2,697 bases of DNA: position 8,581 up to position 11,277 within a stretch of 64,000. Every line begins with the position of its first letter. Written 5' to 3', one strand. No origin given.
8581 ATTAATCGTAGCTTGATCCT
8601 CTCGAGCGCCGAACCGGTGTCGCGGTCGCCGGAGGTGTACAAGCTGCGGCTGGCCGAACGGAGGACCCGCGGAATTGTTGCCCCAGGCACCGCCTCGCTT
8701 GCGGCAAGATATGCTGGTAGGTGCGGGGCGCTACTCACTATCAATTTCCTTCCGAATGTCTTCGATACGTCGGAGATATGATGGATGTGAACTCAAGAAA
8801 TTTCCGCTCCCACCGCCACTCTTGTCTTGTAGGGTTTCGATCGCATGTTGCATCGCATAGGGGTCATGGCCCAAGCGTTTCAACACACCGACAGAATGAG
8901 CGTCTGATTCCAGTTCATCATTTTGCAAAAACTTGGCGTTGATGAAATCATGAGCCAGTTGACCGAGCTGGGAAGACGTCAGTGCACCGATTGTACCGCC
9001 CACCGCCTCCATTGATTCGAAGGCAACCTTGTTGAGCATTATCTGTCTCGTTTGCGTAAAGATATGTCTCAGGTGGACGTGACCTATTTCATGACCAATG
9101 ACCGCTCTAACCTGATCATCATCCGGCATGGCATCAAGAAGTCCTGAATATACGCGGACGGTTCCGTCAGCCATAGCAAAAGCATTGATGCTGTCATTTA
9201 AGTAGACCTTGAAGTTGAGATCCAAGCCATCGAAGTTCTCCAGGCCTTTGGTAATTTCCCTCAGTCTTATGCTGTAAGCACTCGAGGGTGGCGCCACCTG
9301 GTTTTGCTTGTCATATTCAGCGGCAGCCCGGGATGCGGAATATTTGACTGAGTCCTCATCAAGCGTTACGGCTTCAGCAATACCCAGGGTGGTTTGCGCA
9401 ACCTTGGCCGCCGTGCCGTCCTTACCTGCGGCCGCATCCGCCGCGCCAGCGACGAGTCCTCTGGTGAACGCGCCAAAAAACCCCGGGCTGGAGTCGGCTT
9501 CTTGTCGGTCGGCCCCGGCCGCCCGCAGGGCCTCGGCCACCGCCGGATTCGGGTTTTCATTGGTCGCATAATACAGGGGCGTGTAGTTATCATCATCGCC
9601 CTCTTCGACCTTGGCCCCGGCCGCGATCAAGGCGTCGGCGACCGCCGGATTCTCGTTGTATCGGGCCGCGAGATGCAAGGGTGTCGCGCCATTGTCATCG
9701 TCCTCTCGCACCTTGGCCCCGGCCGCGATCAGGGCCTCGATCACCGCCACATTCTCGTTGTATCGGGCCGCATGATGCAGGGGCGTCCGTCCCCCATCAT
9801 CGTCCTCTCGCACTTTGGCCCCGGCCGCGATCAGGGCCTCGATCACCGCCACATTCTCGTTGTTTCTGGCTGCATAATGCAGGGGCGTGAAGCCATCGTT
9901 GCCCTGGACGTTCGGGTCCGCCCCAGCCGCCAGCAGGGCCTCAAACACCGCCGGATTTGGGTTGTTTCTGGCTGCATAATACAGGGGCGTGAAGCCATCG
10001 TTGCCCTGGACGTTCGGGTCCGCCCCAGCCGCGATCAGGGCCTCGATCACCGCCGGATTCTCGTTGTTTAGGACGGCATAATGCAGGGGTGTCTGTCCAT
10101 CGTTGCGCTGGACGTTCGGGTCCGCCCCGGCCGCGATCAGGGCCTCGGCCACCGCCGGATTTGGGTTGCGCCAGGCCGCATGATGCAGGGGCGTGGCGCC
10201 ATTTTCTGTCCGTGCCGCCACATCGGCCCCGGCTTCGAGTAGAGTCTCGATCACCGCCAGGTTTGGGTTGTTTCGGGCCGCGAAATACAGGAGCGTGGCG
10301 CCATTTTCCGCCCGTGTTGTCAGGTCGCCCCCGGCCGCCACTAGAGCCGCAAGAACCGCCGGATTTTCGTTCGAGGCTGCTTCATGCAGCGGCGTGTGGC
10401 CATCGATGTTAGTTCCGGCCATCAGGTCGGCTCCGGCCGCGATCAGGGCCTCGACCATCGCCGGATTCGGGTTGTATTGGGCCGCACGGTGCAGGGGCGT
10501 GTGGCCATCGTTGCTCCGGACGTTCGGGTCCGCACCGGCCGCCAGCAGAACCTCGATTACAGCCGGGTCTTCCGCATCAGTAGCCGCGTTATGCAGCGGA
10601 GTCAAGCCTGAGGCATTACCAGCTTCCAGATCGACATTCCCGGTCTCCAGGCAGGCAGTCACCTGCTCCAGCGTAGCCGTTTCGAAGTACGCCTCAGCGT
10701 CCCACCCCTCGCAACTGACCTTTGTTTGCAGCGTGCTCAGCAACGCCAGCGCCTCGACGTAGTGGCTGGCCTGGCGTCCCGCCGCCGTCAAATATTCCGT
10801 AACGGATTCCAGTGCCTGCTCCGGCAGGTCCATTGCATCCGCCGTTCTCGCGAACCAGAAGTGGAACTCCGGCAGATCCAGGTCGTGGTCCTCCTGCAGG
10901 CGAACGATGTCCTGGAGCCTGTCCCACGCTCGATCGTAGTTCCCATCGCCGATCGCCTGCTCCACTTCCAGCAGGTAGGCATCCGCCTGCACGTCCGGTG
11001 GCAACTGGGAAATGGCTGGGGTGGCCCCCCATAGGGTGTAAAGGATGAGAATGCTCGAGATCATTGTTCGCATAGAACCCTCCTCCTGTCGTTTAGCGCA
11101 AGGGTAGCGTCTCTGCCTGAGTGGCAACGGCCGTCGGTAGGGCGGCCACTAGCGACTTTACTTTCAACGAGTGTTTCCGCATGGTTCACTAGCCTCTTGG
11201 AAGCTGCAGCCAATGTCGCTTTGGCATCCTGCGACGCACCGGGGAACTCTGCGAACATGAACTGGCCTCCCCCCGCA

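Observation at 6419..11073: Two secreted proteins share a novel about 120-aa N-terminal module fused to different enzymatic heads (FGE-sulfatase fold vs ankyrin/M48 protease)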

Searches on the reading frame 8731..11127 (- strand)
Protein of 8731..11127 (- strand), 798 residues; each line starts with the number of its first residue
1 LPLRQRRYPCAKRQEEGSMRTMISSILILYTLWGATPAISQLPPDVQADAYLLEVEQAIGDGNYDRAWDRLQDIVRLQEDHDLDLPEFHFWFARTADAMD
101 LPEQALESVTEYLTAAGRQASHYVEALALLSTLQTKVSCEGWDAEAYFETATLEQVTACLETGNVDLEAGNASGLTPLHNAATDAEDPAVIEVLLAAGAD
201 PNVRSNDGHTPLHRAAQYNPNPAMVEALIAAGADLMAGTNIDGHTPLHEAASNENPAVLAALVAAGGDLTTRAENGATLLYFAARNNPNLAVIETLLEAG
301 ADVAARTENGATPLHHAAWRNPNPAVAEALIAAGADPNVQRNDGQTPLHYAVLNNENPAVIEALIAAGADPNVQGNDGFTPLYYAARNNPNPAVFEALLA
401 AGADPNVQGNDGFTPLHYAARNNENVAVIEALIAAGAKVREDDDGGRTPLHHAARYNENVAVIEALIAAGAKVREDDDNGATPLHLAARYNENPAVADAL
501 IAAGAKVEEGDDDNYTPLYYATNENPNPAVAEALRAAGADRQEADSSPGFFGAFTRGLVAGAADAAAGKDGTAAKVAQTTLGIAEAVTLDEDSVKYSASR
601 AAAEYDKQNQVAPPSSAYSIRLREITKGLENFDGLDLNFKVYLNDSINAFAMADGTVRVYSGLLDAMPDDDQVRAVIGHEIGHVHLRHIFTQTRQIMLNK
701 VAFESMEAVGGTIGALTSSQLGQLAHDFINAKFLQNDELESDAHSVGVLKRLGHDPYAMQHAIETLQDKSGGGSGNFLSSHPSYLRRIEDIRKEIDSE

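Call 4: search_protein_families(library=pfam, proteins=[window:8731-11127:-], max_evalue=0.1)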
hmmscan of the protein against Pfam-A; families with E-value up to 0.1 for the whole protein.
window:8731-11127:- (798 aa): 9 families
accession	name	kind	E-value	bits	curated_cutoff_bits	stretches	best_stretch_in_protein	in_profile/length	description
PF12796.13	Ank_2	-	8.3e-77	254.3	27.3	7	314-408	1-89/90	Ankyrin repeats (3 copies)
PF00023.36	Ank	-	2.3e-67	219.5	21.1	10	343-375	1-32/33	Ankyrin repeat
PF13637.12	Ank_4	-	3.6e-54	180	22.7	9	282-331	2-50/50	Ankyrin repeats (many copies)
PF13606.12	Ank_3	-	5.7e-53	170.3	22.3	7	343-373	1-30/30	Ankyrin repeat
PF13857.12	Ank_5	-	3.3e-41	139.3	27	8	296-351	1-56/56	Ankyrin repeats (many copies)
PF01435.24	Peptidase_M48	-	3.6e-24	86.1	20.3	1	642-794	30-185/186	Peptidase family M48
PF23745.1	ANK_LRRK2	-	4.3e-09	36.8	27.5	0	320-369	40-88/130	LRRK2 ANK repeat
PF02784.22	Orn_Arg_deC_N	-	0.012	15.5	23.4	0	345-369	17-41/247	Pyridoxal-dependent decarboxylase, pyridoxal binding domain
PF19299.5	DUF5914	-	0.035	14.2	27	0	299-342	105-148/185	Domain of unknown function (DUF5914)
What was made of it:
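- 8731..11073 (-): Gene B: signal peptide, TPR-like module, 11 ankyrin repeats, linker and M48 metalloprotease (the ORF extends to a TTG at 11127). Pfam Ank_2 8e-77 and Peptidase_M48 3.6e-24 (call 4).
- On Peptidase family M48: PF01435 at 86 bits against a cutoff of 20.3 (call 4).
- On Ankyrin-repeat proteins: Ank_2 at 254 bits and Ank at 219 bits (call 4).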

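Call 18: search_protein_families(library=ncbifam, proteins=[window:8731-11127:-], max_evalue=0.1)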
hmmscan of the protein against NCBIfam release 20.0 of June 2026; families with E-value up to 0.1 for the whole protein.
window:8731-11127:- (798 aa): 22 families
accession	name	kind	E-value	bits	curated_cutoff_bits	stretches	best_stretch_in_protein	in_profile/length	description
NF052399.1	M48_lipo_LoiP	exception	1.7e-54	184.9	365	1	571-797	20-246/247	metalloprotease LoiP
NF043029.1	T4SS_AnkY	equivalog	4e-48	164.2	600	8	414-488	460-532/543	Dot/Icm T4SS effector AnkY/LegA9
NF043022.1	T4SS_AnkG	equivalog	8.9e-31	107.1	500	4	225-359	312-451/455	Dot/Icm T4SS effector AnkG/AnkZ/LegA7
NF043023.1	T4SS_AnkH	equivalog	2.5e-27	95.8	600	5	291-384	13-104/467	Dot/Icm T4SS effector AnkH/LegA3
NF043028.1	T4SS_AnkX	equivalog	7.5e-25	87.3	1400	3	391-508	397-519/938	Dot/Icm T4SS effector AnkN/AnkX/LegA8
NF041931.2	MzaA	equivalog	9.5e-20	71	800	4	279-363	5-86/726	MZA anti-phage system associated sigma-70 family RNA polymerase sigma factor MzaA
NF052400.1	M48_BAM_BepA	equivalog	1e-15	57.5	570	1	639-793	91-255/483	beta-barrel assembly-enhancing protease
NF043027.1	T4SS_AnkQ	equivalog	1.2e-09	37.4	700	1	242-349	292-402/496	Dot/Icm T4SS effector AnkQ/LegA10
NF043019.1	T4SS_AnkC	equivalog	1.6e-08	33.9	450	1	346-400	169-222/459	Dot/Icm T4SS effector AnkC/LegA12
NF003965.0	PRK05457.1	equivalog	2.9e-06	26.9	245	1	641-687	99-148/285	protease HtpX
NF003425.0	PRK04897.1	equivalog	0.00028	20.2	355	1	644-699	105-163/298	zinc metalloprotease HtpX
TIGR00870.1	trp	subfamily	0.00054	18.1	498.75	0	241-274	129-162/747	transient-receptor-potential calcium channel protein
NF002826.0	PRK03001.1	equivalog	0.0035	16.6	369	1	640-693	87-145/285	zinc metalloprotease HtpX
NF006873.0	PRK09369.1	subfamily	0.0036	16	297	1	162-275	168-281/419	UDP-N-acetylglucosamine 1-carboxyvinyltransferase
NF002839.0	PRK03072.1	equivalog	0.0048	16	412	1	646-693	99-149/291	zinc metalloprotease HtpX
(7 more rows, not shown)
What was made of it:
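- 8731..11073 (-): NCBIfam LoiP-like 1.7e-54, below its cutoff (call 18).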
